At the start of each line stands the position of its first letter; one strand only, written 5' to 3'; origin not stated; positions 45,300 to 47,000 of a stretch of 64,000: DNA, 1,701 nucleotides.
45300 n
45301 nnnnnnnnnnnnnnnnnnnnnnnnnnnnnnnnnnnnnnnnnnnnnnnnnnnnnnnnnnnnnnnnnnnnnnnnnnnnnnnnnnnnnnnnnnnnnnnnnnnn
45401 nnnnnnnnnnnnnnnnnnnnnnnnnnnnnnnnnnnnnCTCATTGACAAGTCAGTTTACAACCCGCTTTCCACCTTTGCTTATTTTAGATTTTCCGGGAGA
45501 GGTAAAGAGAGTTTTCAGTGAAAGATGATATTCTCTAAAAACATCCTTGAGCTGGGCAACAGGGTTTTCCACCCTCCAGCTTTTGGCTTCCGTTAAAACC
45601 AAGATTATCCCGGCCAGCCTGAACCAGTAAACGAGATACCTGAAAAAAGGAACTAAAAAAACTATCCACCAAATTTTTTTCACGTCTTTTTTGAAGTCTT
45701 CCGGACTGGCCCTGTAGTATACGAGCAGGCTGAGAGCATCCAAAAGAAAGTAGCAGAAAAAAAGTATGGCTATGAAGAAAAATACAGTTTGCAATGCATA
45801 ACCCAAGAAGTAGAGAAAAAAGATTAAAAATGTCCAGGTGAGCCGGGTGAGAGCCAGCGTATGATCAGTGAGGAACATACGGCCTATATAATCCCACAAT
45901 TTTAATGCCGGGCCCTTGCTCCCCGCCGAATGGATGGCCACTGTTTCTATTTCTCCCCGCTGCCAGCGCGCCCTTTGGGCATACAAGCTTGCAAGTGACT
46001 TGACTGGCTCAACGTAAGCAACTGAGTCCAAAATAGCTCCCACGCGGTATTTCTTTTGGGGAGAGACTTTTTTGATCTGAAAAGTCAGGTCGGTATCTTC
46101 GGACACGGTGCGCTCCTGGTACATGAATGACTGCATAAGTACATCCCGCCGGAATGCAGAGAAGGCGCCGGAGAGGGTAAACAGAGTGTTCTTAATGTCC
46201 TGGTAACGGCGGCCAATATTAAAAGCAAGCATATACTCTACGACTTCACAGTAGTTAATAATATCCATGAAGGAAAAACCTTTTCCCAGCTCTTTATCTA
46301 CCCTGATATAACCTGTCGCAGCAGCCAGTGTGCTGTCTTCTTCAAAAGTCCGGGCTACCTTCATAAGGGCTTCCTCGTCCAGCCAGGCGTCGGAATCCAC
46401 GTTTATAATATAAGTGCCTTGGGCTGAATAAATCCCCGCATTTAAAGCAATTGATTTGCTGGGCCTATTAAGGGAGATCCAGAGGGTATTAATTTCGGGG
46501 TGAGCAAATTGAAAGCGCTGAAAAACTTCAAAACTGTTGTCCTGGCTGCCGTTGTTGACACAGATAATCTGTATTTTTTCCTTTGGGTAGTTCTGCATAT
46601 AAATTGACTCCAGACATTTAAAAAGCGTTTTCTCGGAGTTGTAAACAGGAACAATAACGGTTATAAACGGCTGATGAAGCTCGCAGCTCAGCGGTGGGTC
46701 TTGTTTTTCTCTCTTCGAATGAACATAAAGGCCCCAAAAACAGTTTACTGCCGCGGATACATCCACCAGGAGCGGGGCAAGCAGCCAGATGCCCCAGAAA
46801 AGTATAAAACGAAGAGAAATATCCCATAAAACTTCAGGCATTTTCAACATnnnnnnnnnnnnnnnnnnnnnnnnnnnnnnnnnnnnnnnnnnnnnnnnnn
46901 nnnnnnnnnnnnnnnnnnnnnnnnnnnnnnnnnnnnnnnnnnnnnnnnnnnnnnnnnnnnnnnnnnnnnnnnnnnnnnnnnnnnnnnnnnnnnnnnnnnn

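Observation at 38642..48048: Candidate exopolysaccharide module: QxxRW GT2 synthase + novel 404-aa membrane partner + GH-A lipoprotein + deacetylase relic + lipid-linked-sugar branch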

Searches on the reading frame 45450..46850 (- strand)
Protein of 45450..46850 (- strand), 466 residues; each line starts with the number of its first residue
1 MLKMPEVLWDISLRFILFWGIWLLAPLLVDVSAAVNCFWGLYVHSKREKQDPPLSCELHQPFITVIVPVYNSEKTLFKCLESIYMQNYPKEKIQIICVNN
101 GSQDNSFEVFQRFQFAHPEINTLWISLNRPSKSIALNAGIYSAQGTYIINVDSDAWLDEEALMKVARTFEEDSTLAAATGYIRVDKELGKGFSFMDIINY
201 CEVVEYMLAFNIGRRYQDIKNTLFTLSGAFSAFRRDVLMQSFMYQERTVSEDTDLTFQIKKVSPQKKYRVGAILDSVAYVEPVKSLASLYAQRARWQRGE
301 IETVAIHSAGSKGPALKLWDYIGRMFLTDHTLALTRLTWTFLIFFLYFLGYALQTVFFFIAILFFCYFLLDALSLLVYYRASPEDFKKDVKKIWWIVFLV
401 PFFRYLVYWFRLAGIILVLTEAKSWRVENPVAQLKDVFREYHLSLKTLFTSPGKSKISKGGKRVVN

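Call 4: search_protein_families(library=pfam, proteins=[window:45450-46850:-], max_evalue=0.01)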
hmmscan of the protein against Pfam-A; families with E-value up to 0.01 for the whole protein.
window:45450-46850:- (466 aa): 6 families
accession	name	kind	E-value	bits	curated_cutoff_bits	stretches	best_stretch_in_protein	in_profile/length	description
PF00535.33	Glycos_transf_2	-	2.2e-25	90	23.3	1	64-240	1-166/168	Glycosyl transferase family 2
PF13641.12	Glyco_tranf_2_3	-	2.8e-18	67.2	27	1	61-299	2-230/230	Glycosyltransferase like family 2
PF13632.12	Glyco_trans_2_3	-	4.2e-10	40.2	27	1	147-369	1-197/198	Glycosyl transferase family group 2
PF10111.15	Glyco_tranf_2_2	-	5.7e-05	23.2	27.3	1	64-167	1-104/276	Glycosyltransferase like family 2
PF03142.21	Chitin_synth_2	-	0.00011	21.5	27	0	134-234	191-285/527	Chitin synthase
PF13506.12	Glyco_transf_21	-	0.0019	18.2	21.7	1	132-298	18-174/174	Glycosyl transferase family 21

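Call 5: search_protein_families(library=ncbifam, proteins=[window:45450-46850:-], max_evalue=0.01)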
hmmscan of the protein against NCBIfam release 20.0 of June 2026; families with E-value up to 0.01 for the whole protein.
window:45450-46850:- (466 aa): 22 families
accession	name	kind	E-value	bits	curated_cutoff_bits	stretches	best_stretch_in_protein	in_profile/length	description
TIGR03111.1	glyc2_xrt_Gpos1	hypoth_equivalog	6.9e-112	374.4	363.95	1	13-433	4-422/439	TIGR03111 family XrtG-associated glycosyltransferase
TIGR03937.1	PgaC_IcaA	equivalog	4.5e-38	131.3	422.3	1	31-410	17-377/407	poly-beta-1,6-N-acetyl-D-glucosamine synthase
NF007482.0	PRK10073.1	equivalog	1.4e-17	63.7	423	1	61-167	6-111/334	glycosyltransferase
TIGR04242.1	nodulat_NodC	equivalog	4.6e-17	62.1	550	1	50-299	38-283/395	chitooligosaccharide synthase NodC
NF047683.1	TeichurnBiosyTuaG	equivalog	1.4e-13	51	400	1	59-187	4-129/252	teichuronic acid biosynthesis protein TuaG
NF038299.1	EPS_HpsN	equivalog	3.2e-12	46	425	1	61-268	1-212/317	hormogonium polysaccharide biosynthesis glycosyltransferase HpsN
TIGR04283.1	glyco_like_mftF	equivalog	6.7e-12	45.5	182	1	63-187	1-114/221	TIGR04283 family arsenosugar biosynthesis glycosyltransferase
TIGR03965.1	mycofact_glyco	equivalog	6e-11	41.9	280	1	60-184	73-194/467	mycofactocin biosynthesis glycosyltransferase MftF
NF038302.1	EPS_HpsE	equivalog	6.3e-11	41.8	300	1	63-207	3-149/307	hormogonium polysaccharide biosynthesis glycosyltransferase HpsE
NF041875.1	EPS_EpsD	equivalog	4.8e-10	39.4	370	1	64-262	2-192/325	exopolysaccharide biosynthesis glycosyltransferase EpsD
NF050050.1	ProtGlycPglI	equivalog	1.7e-08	34.2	500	1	61-204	2-143/306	GalNAc(5)-diNAcBac-PP-undecaprenol beta-1,3-glucosyltransferase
NF053739.1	GlytfEpsEBac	equivalog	1.7e-08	33.8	450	1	61-192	1-131/265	glycosyltransferase EpsE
TIGR03472.1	HpnI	equivalog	5.6e-08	32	310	1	53-174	33-156/373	bacteriohopanetetrol glucosamine biosynthesis glycosyltransferase HpnI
TIGR03469.1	HpnB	hypoth_equivalog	1.1e-06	28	379.25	1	36-177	20-169/386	hopene-associated glycosyltransferase HpnB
NF041394.1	GtaseAglG_Halo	equivalog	1.6e-06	27.6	440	1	64-246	4-176/304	glucosyl-dolichyl phosphate glucuronosyltransferase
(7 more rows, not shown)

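Call 14: find_homologous_proteins(query=window:45450-46850:-, max_evalue=1e-20)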
Query window:45450-46850:- (466 aa): 739 proteins with E <= 1e-20 among 8000 candidates; the best 120 are listed.
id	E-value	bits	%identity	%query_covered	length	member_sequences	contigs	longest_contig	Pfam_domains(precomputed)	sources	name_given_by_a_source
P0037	0.0e+0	1056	100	99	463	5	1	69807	PF13632.13,PF13506.14,PF13641.13,PF01644.24,PF00535.33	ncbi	-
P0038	2.9e-269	912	84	99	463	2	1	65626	PF13632.13,PF13506.14,PF13641.13,PF01644.24,PF00535.33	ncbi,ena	-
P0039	9.5e-240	814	77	97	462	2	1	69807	PF13632.13,PF10111.15,PF13506.14,PF13641.13,PF03142.22,PF01644.24,PF00535.33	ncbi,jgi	jgi:putative glycosyltransferase (exosortase G-associated)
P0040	2.6e-194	665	62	99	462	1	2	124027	PF13632.13,PF13506.14,PF13641.13,PF01644.24,PF00535.33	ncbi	ncbi:MAG: TIGR03111 family XrtG-associated glycosyltransferase [Bacillota bacterium]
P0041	6.1e-193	660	63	95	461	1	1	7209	PF13632.13,PF10111.15,PF13506.14,PF13641.13,PF01644.24,PF00535.33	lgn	-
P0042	3.5e-182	625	58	98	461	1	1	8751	PF13506.14,PF13641.13,PF00535.33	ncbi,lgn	-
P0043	1.8e-181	622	59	94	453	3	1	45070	PF13641.13,PF01644.24,PF00535.33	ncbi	ncbi:MAG: TIGR03111 family XrtG-associated glycosyltransferase [Bacillota bacterium]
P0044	9.6e-179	613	60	95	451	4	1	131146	PF13632.13,PF13506.14,PF13641.13,PF01644.24,PF00535.33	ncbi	ncbi:MAG: TIGR03111 family XrtG-associated glycosyltransferase [Bacillota bacterium]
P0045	3.9e-175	601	58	96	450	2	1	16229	PF13506.14,PF13641.13,PF03142.22,PF01644.24,PF00535.33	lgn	-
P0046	1.0e-174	600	59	94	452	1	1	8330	PF13632.13,PF13506.14,PF13641.13,PF00535.33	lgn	-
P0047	1.1e-173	597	59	94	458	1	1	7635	PF13632.13,PF13506.14,PF13641.13,PF01644.24,PF00535.33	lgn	-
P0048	7.6e-173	594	58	95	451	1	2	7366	PF13632.13,PF13506.14,PF13641.13,PF03142.22,PF00535.33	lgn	-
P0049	2.2e-172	592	59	95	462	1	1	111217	PF13632.13,PF13506.14,PF13641.13,PF03142.22,PF01644.24,PF00535.33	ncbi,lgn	ncbi:MAG: TIGR03111 family XrtG-associated glycosyltransferase [Bacillota bacterium]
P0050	1.5e-171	589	59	95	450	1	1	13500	PF13506.14,PF13641.13,PF03142.22,PF01644.24,PF00535.33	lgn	-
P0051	2.0e-170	586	57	95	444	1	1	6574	PF13506.14,PF13641.13,PF03142.22,PF01644.24,PF00535.33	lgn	-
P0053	4.2e-170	585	57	93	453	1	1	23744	PF13632.13,PF13506.14,PF13641.13,PF03142.22,PF01644.24,PF00535.33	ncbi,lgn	ncbi:MAG: TIGR03111 family XrtG-associated glycosyltransferase [Syntrophomonas sp.]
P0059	4.3e-168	578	56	95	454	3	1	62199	PF13632.13,PF13506.14,PF13641.13,PF03142.22,PF01644.24,PF00535.33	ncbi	ncbi:MAG: TIGR03111 family XrtG-associated glycosyltransferase [Syntrophomonas sp.]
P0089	1.2e-158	547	55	94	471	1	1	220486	PF13506.14,PF13641.13,PF01644.24,PF00535.33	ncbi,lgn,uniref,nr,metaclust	ncbi:TIGR03111 family XrtG-associated glycosyltransferase [Syntrophomonas palmitatica]|uniref:TIGR03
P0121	2.1e-150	520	52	94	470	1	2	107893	PF13632.13,PF13506.14,PF13641.13,PF01644.24,PF00535.33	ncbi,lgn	ncbi:MAG: TIGR03111 family XrtG-associated glycosyltransferase [Solirubrobacterales bacterium]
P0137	2.7e-145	503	49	97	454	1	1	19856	PF13641.13,PF03142.22,PF01644.24,PF00535.33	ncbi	ncbi:MAG: TIGR03111 family XrtG-associated glycosyltransferase [Methylocystaceae bacterium]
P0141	4.3e-142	492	50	93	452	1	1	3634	PF13641.13,PF03142.22,PF01644.24,PF00535.33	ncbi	ncbi:MAG: TIGR03111 family XrtG-associated glycosyltransferase [Methanomassiliicoccales archaeon]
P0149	4.5e-120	420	47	90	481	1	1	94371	PF13632.13,PF13506.14,PF13641.13,PF01644.24,PF00535.33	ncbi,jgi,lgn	ncbi:MAG: TIGR03111 family XrtG-associated glycosyltransferase [bacterium]|jgi:biofilm PGA synthesis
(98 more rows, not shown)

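Call 21: find_related_loci(query=A2, collection=genome_contigs, flank=10000)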
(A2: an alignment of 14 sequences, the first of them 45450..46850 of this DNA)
Query A2 (466 aa) in genome_contigs; peptide patterns used: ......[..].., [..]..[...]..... (x = any residue, [..] = any of these).
598 stretches matched a pattern (row limit reached: there are more); 449 encode a relative of the query (tblastn E <= 1e-3); the best 80 are kept; 80 distinct loci.
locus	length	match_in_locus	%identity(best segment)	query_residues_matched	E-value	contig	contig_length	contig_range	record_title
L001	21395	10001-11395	85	2-466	0e+0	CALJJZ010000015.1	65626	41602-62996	MAG: uncultured Firmicutes bacterium isolate N1_Bin_Bin_71_sub_1 genome assembly, contig: c_000002677595, whole genome s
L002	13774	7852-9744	88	1-464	0e+0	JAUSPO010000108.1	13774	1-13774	MAG: Bacillota bacterium isolate E21_metabat.bin.75 E21_k141_26226, whole genome shotgun sequence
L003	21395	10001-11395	61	1-464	0e+0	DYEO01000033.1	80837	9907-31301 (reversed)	MAG TPA_asm: Dethiobacter sp. isolate Tomsk_51_21 Tomsk_k141_30124, whole genome shotgun sequence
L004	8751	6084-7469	58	1-462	0e+0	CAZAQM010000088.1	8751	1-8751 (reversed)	MAG TPA_asm: uncultured Dethiobacter sp. isolate binchicken_co39_531 genome assembly, contig: NODE_18502_length_8751_cov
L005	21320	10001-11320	60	3-445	0e+0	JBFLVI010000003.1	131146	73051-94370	MAG: Bacillota bacterium isolate MAG002 MAG002_3, whole genome shotgun sequence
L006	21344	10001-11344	59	1-448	3e-178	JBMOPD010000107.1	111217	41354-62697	MAG: Bacillota bacterium isolate Betzabe_MAG119 MAG119_107, whole genome shotgun sequence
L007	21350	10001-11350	56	1-448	1e-176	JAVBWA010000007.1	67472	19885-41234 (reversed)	MAG: Syntrophomonas sp. isolate ZNE14_Bin50 all_Scaff002397, whole genome shotgun sequence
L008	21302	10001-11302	58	3-439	7e-175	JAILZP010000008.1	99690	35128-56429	MAG: Peptococcaceae bacterium isolate HOT.CON.130 NODE_181_length_99690_cov_15.863321, whole genome shotgun sequence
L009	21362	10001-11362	55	2-462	3e-174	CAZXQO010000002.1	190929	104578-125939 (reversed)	MAG TPA_asm: uncultured Peptococcaceae bacterium isolate binchicken_co178_152 genome assembly, contig: NODE_127_length_1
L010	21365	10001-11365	55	4-458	1e-172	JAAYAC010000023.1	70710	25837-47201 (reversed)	MAG: Syntrophomonadaceae bacterium isolate AS02xzSISU_72 5497_AS02, whole genome shotgun sequence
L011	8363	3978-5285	56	3-440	9e-172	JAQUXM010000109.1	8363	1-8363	MAG: Syntrophomonadaceae bacterium isolate STD2_213 NODE_34682_length_8363_cov_8.779747_Sandtown_D2, whole genome shotgu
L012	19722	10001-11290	56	1-433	1e-168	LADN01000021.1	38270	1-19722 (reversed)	MAG: Peptococcaceae bacterium BRH_c4a BRHa_1004898, whole genome shotgun sequence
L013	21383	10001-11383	53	1-461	1e-168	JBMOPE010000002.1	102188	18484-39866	MAG: Bacillota bacterium isolate Betzabe_MAG120 MAG120_2, whole genome shotgun sequence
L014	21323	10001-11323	54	1-442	2e-167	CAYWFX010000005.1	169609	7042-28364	MAG TPA_asm: uncultured Syntrophomonas sp. isolate SRP302447_co4_189 genome assembly, contig: NODE_302_length_169609_cov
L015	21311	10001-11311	54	2-440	6e-166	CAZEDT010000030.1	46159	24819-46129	MAG TPA_asm: uncultured Syntrophomonas sp. isolate SRP302447_co4_168 genome assembly, contig: NODE_2236_length_46159_cov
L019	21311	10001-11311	55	3-440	4e-164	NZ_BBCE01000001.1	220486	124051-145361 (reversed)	Syntrophomonas palmitatica JCM 14374, whole genome shotgun sequence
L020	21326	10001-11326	54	3-446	1e-162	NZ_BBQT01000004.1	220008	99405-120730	Syntrophomonas wolfei subsp. methylbutyratica strain JCM 14075, whole genome shotgun sequence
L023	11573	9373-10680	53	4-440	2e-159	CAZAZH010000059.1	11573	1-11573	MAG TPA_asm: uncultured Syntrophomonas sp. isolate binchicken_co45_545 genome assembly, contig: NODE_10246_length_11573_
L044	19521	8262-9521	42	10-430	6e-105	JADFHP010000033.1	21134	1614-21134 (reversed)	MAG: Chloroflexota bacterium isolate B35T1B5 B35T1B5_NODE2117, whole genome shotgun sequence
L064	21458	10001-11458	37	7-466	4e-100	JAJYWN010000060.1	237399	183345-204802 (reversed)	MAG: Bacillota bacterium isolate FK3.bin120 NODE_41_length_237399_cov_1.680708, whole genome shotgun sequence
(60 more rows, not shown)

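Call 35: search_protein_families(library=pfam, proteins=[L020:14304-16883:+, L020:12560-13513:+], max_evalue=1)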
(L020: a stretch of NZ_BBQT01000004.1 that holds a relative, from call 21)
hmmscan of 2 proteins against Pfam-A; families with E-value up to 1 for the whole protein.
L020:14304-16883:+ (860 aa): 1 family
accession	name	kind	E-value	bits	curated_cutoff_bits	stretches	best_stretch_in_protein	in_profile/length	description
PF10131.15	PTPS_related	-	2.4e-99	334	26.4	1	99-709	2-618/621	6-pyruvoyl-tetrahydropterin synthase related domain; membrane protein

L020:12560-13513:+ (318 aa): 5 families
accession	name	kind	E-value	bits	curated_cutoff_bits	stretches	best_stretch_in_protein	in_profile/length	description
PF00535.33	Glycos_transf_2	-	3.6e-34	118.6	23.3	1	11-173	1-166/168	Glycosyl transferase family 2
PF10111.15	Glyco_tranf_2_2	-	3.8e-06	27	27.3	1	11-102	1-92/276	Glycosyltransferase like family 2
PF13506.12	Glyco_transf_21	-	0.0026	17.7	21.7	1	79-178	18-121/174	Glycosyl transferase family 21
PF13641.12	Glyco_tranf_2_3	-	0.029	14.8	27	1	10-139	3-135/230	Glycosyltransferase like family 2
PF22571.1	LiaI-LiaF-TM_PspC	-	0.23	11.6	27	1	230-289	77-136/142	PspC transmembrane region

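Call 48: search_protein_families(library=ncbifam, proteins=[L019:8693-9421:+, L019:9400-10008:+, L023:8098-8787:+, L023:8772-9377:+, L044:7451-8236:+, L064:8555-9406:+, L064:9199-9993:+, L020:8806-10008:+, L020:14304-16883:+], max_evalue=0.001)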
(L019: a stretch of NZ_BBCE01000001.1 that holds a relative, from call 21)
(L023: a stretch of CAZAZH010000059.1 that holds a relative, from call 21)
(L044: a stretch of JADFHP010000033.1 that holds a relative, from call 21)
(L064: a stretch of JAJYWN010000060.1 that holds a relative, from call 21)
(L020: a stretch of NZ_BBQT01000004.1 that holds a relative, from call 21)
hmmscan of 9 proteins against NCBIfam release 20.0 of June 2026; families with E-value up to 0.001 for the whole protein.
L019:8693-9421:+ (243 aa): 0 families

L019:9400-10008:+ (203 aa): 6 families
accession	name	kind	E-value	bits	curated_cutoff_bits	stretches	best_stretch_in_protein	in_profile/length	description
TIGR03110.1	exosort_Gpos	exception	2.1e-31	109.3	102.75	1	13-196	5-183/187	exosortase family protein XrtG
TIGR04178.1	exo_archaeo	signature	1.6e-15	57.2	23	1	102-188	2-91/97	exosortase/archaeosortase family protein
NF012138.0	exosort_XrtR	exception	1.2e-08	35.2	150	1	39-178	3-142/160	exosortase R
NF046081.1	exosort_XrtX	exception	1.5e-07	31.5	170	1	30-191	11-160/168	exosortase X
TIGR03762.1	archaeo_artC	exception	0.00062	19.7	100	0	24-187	114-271/274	archaeosortase C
NF012139.0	exosort_XrtP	exception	0.00097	19.1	200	0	119-178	83-142/159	exosortase P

L023:8098-8787:+ (230 aa): 1 family
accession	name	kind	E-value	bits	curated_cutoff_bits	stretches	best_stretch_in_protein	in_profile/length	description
TIGR04145.2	Firmicu_CTERM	equivalog_domain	0.00036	20.5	50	1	35-180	1-150/191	Firmicu-CTERM sorting domain-containing protein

L023:8772-9377:+ (202 aa): 6 families
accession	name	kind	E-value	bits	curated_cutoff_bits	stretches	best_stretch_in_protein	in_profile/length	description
TIGR03110.1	exosort_Gpos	exception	8.5e-32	110.6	102.75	1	10-196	4-185/187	exosortase family protein XrtG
TIGR04178.1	exo_archaeo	signature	1.1e-14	54.5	23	1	100-187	2-92/97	exosortase/archaeosortase family protein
NF012138.0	exosort_XrtR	exception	5.2e-07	29.9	150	1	80-183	43-148/160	exosortase R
NF046081.1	exosort_XrtX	exception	4.2e-05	23.5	170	1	66-189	45-160/168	exosortase X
TIGR03762.1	archaeo_artC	exception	0.00021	21.2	100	1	102-184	184-270/274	archaeosortase C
TIGR04175.1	archaeo_artD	exception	0.00091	19.2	125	1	97-182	53-136/150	archaeosortase D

L044:7451-8236:+ (262 aa): 7 families
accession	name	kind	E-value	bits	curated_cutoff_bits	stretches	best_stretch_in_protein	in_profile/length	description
TIGR03110.1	exosort_Gpos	exception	2.7e-25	89.3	102.75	1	69-249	7-181/187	exosortase family protein XrtG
TIGR04178.1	exo_archaeo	signature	8.5e-14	51.6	23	1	157-244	2-92/97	exosortase/archaeosortase family protein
NF046081.1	exosort_XrtX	exception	8.3e-07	29.1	170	1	107-243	30-157/168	exosortase X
TIGR02602.1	8TM_EpsH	subfamily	9.1e-07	28.6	105.55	1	168-241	161-235/241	exosortase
TIGR04293.1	archaeo_artF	exception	6.2e-05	23.1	150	1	100-245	24-157/166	archaeosortase family protein ArtF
TIGR03109.2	exosort_XrtA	exception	9.9e-05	21.9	208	1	182-242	194-255/261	exosortase A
TIGR03762.1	archaeo_artC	exception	0.00073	19.4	100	1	182-242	210-271/274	archaeosortase C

L064:8555-9406:+ (284 aa): 1 family
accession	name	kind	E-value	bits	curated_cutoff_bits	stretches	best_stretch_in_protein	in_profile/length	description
TIGR04174.1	IPTL_CTERM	subfamily_domain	3.9e-05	23.8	20.5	1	250-275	1-26/27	IPTL-CTERM sorting domain-containing protein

L064:9199-9993:+ (265 aa): 8 families
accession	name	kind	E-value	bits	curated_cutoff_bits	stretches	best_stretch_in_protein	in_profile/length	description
TIGR03110.1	exosort_Gpos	exception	3.7e-31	108.5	102.75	1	70-256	2-182/187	exosortase family protein XrtG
TIGR04178.1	exo_archaeo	signature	7.3e-16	58.3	23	1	162-249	1-91/97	exosortase/archaeosortase family protein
NF046081.1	exosort_XrtX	exception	2.4e-09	37.3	170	1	115-254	32-162/168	exosortase X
NF012138.0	exosort_XrtR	exception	1.6e-05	25.1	150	1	156-240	56-143/160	exosortase R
TIGR04293.1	archaeo_artF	exception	2.5e-05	24.4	150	1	142-246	50-152/166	archaeosortase family protein ArtF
TIGR04175.1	archaeo_artD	exception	3e-05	24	125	1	160-249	53-140/150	archaeosortase D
TIGR03762.1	archaeo_artC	exception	0.0001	22.3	100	1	158-247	175-270/274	archaeosortase C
NF033464.1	cyanoexo_CrtC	exception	0.0002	21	225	1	158-251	177-273/278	cyanoexosortase C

L020:8806-10008:+ (401 aa): 3 families
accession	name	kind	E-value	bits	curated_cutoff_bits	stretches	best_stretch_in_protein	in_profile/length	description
TIGR03110.1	exosort_Gpos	exception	1.6e-29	103.1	102.75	1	208-393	3-183/187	exosortase family protein XrtG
TIGR04178.1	exo_archaeo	signature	3.9e-12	46.3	23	1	300-385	3-91/97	exosortase/archaeosortase family protein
NF012138.0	exosort_XrtR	exception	0.00063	19.9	150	0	265-377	29-145/160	exosortase R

L020:14304-16883:+ (860 aa): 0 families
